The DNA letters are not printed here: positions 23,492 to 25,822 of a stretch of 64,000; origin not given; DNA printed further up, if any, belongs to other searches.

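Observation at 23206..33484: orp-like (orange-protein-type) metallocluster locus with a Ni-CODH gene embedded in it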

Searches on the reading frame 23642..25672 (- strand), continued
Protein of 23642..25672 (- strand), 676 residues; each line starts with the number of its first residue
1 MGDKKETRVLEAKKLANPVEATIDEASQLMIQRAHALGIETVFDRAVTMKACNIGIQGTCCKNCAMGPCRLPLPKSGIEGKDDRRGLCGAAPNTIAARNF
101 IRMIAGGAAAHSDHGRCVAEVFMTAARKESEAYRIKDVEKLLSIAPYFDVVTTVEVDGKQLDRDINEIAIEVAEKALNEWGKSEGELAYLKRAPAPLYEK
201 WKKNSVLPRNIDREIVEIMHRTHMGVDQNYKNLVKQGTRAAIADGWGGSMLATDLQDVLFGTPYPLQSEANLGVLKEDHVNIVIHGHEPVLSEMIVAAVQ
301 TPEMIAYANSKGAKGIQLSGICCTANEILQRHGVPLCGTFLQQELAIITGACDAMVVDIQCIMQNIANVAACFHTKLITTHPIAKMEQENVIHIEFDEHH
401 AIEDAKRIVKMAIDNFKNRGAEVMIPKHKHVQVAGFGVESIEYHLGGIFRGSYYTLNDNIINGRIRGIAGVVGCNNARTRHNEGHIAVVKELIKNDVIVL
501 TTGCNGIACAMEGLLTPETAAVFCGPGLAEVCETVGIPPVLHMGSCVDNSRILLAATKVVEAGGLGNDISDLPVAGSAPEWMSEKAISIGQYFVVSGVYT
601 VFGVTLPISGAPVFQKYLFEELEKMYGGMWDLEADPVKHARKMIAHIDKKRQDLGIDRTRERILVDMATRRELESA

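Call 49: search_protein_families(library=pfam, proteins=[L029:4793-7471:+, L029:7478-8866:+, L029:9047-9547:+, L029:12144-12839:+, L029:12935-13921:+, L029:14982-16394:+, L014:6085-8004:-, L014:12085-12846:-, L014:13074-14780:-, L014:15626-17485:+], max_evalue=0.0001)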
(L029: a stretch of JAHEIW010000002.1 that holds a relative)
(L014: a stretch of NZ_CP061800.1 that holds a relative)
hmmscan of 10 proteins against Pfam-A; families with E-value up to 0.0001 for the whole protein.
L029:4793-7471:+ (892 aa): 5 families
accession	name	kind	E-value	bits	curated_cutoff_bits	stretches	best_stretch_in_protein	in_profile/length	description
PF02518.31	HATPase_c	-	4.6e-22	79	26.4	1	780-887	2-110/111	Histidine kinase-, DNA gyrase B-, and HSP90-like ATPase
PF00672.30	HAMP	-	3.3e-15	56.6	25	1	326-376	2-52/53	HAMP domain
PF02743.24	dCache_1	-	7e-14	52.4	45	1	40-290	9-239/240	Cache domain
PF00512.31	HisKA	-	2.5e-11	43.9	26.9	1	669-734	2-63/66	His Kinase A (phospho-acceptor) domain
PF14501.12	HATPase_c_5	-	9.6e-06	25.9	22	1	787-874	9-92/102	GHKL domain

L029:7478-8866:+ (462 aa): 6 families
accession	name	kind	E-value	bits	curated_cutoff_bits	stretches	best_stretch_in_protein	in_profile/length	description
PF00158.32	Sigma54_activat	-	1.8e-63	213.7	20.2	1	143-310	2-167/168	Sigma-54 interaction domain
PF00072.30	Response_reg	-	3.8e-28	98.3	30.2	1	6-113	1-109/111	Response regulator receiver domain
PF25601.1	AAA_lid_14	-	4.8e-22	78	27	1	317-396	2-81/87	AAA+ ATPase lid domain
PF14532.12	Sigma54_activ_2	-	1.6e-21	77.4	25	1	145-315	3-138/138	Sigma-54 interaction domain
PF02954.25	HTH_8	-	1.8e-09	37.6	22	1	420-459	3-42/42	Bacterial regulatory protein, Fis family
PF01078.27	Mg_chelatase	-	2.6e-05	24.2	20.3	0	219-285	89-157/207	Magnesium chelatase, subunit ChlI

L029:9047-9547:+ (166 aa): 1 family
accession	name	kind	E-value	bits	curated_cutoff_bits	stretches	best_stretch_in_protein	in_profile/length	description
PF00582.32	Usp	-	2e-18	67.7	24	1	6-158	3-140/141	Universal stress protein family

L029:12144-12839:+ (231 aa): 0 families

L029:12935-13921:+ (328 aa): 1 family
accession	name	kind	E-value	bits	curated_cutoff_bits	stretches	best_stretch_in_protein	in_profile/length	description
PF04055.27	Radical_SAM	-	2.3e-12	47.8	29.5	1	23-182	4-157/166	Radical SAM superfamily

L029:14982-16394:+ (470 aa): 0 families

L014:6085-8004:- (639 aa): 3 families
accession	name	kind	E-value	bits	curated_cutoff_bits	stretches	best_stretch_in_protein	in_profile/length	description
PF07228.17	SpoIIE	-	5.7e-47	160.6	25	1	405-629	2-191/192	Stage II sporulation protein E (SpoIIE)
PF00072.30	Response_reg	-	1.6e-31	109.2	30.2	1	225-335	2-110/111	Response regulator receiver domain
PF00512.31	HisKA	-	3.4e-15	56.3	26.9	1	40-107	3-66/66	His Kinase A (phospho-acceptor) domain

L014:12085-12846:- (253 aa): 2 families
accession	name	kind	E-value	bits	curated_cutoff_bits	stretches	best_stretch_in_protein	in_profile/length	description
PF03749.19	SfsA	-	6.6e-49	165.7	22.8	1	96-233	2-137/138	Sugar fermentation stimulation protein RE domain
PF17746.7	SfsA_N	-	7.8e-27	93.6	25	1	26-92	1-63/63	SfsA N-terminal OB domain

L014:13074-14780:- (568 aa): 3 families
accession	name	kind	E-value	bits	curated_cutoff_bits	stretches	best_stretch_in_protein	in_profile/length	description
PF00749.27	tRNA-synt_1c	-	6.5e-113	377.2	23.4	1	30-338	2-313/314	tRNA synthetases class I (E and Q), catalytic domain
PF03950.23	tRNA-synt_1c_C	-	2.2e-32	111.6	23.9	1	341-442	1-91/91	tRNA synthetases class I (E and Q), anti-codon binding domain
PF20974.2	tRNA-synt_1c_C2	-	8.4e-26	90.9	23.9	1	459-535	1-69/69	tRNA synthetases class I (E and Q), anti-codon binding domain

L014:15626-17485:+ (619 aa): 4 families
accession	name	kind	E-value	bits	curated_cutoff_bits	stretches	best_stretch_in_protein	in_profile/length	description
PF13336.12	AcetylCoA_hyd_C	-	3.9e-44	150.7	23.7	1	275-427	1-154/154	Acetyl-CoA hydrolase/transferase C-terminal domain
PF02550.21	AcetylCoA_hydro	-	4.3e-16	60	24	1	7-181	3-188/198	Acetyl-CoA hydrolase/transferase N-terminal domain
PF00583.31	Acetyltransf_1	-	2.4e-09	37.9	20.7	1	526-597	41-113/116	Acetyltransferase (GNAT) family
PF13302.13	Acetyltransf_3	-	3.2e-07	31.5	25.4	1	465-597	4-134/138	Acetyltransferase (GNAT) domain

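Call 56: find_encoding_contigs(protein=P0005, flank=10000, max_places=2)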
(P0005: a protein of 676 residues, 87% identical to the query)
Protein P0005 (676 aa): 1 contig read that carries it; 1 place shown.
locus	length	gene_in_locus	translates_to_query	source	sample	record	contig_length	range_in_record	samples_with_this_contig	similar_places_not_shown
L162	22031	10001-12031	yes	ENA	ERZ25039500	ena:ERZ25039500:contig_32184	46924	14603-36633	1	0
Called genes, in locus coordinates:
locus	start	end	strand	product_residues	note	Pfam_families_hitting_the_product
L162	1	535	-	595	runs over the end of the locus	PF14691:Fer4_20, PF01262:AlaDh_PNT_C (faint), PF01946:Thi4 (weak), PF01266:DAO (weak), PF07992:Pyr_redox_2, PF13450:NAD_binding_8, PF13738:Pyr_redox_3 (weak), PF00070:Pyr_redox, +2 more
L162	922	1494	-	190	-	-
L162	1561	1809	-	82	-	PF01206:TusA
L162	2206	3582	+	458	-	PF00989:PAS, PF08448:PAS_4 (weak), PF13188:PAS_8, PF13426:PAS_9, PF00158:Sigma54_activat, PF14532:Sigma54_activ_2, PF25601:AAA_lid_14, PF02954:HTH_8, +2 more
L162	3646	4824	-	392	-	PF00072:Response_reg, PF00512:HisKA, PF02518:HATPase_c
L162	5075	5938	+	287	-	PF01656:CbiA, PF02374:ArsA_ATPase (weak), PF09140:MipZ (weak), PF10609:ParA, PF13614:AAA_31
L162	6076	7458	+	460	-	PF00989:PAS, PF08448:PAS_4, PF13426:PAS_9, PF00158:Sigma54_activat, PF14532:Sigma54_activ_2, PF07728:AAA_5, PF25601:AAA_lid_14, PF02954:HTH_8, +1 more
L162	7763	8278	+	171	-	PF02579:Nitro_FeMo-Co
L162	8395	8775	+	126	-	PF02579:Nitro_FeMo-Co (weak)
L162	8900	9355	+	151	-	PF01592:NifU_N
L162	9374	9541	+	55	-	PF10609:ParA (weak), PF01656:CbiA (weak)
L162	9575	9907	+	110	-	PF02579:Nitro_FeMo-Co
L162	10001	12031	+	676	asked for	PF03063:Prismane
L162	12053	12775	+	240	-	PF13938:DUF4213, PF04016:DUF364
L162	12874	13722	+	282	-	PF00753:Lactamase_B, PF12706:Lactamase_B_2 (weak)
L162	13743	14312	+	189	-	-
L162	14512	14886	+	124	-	PF07883:Cupin_2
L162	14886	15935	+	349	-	PF08240:ADH_N, PF16912:Glu_dehyd_C (faint), PF00107:ADH_zinc_N, PF13602:ADH_zinc_N_2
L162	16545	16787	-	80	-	PF02001:DUF134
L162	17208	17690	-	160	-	PF13291:ACT_4 (faint), PF22468:ACT_9 (faint), PF22629:ACT_AHAS_ss (faint), PF19571:ACT_8, PF01842:ACT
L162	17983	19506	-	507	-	PF00501:AMP-binding, PF13193:AMP-binding_C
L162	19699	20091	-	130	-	PF00582:Usp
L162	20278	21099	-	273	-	PF00005:ABC_tran, PF13304:AAA_21 (faint)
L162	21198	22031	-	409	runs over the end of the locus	PF13458:Peripla_BP_6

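Call 57: find_encoding_contigs(protein=P0003, flank=10000, max_places=2)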
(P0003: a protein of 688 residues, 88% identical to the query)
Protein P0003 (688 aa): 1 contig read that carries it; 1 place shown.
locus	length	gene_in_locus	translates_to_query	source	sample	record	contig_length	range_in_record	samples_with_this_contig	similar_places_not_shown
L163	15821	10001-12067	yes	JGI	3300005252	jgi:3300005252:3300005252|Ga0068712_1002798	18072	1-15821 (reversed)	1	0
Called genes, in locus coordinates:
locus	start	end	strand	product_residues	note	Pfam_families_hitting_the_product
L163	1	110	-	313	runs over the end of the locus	PF01597:GCV_H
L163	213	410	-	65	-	-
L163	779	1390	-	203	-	PF25084:LbH_EIF2B (faint), PF00132:Hexapep, PF25087:GMPPB_C (faint), PF14602:Hexapep_2 (faint)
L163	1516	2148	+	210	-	PF02353:CMAS, PF13489:Methyltransf_23, PF03848:TehB, PF05175:MTS (weak), PF13847:Methyltransf_31, PF08241:Methyltransf_11, PF08242:Methyltransf_12, PF13649:Methyltransf_25, +1 more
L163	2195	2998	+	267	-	PF13183:Fer4_8 (faint), PF00037:Fer4 (weak), PF12837:Fer4_6 (weak), PF13237:Fer4_10 (weak), PF14697:Fer4_21 (weak), PF12838:Fer4_7, PF13187:Fer4_9 (weak), PF00037:Fer4 (weak), +3 more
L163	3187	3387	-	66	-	PF00313:CSD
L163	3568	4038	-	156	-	PF00582:Usp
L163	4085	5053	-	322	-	PF00069:Pkinase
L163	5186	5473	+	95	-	-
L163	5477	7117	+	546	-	PF00512:HisKA, PF02518:HATPase_c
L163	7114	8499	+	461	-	PF00072:Response_reg, PF00158:Sigma54_activat, PF14532:Sigma54_activ_2, PF25601:AAA_lid_14, PF02954:HTH_8 (weak)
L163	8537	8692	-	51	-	-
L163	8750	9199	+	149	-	PF00582:Usp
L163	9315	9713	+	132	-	PF00072:Response_reg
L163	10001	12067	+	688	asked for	PF03063:Prismane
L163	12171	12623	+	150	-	PF12838:Fer4_7, PF13187:Fer4_9 (weak), PF00037:Fer4 (weak), PF12139:APS-reductase_C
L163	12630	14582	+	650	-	PF00890:FAD_binding_2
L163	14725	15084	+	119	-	-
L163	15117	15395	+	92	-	-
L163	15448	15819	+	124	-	?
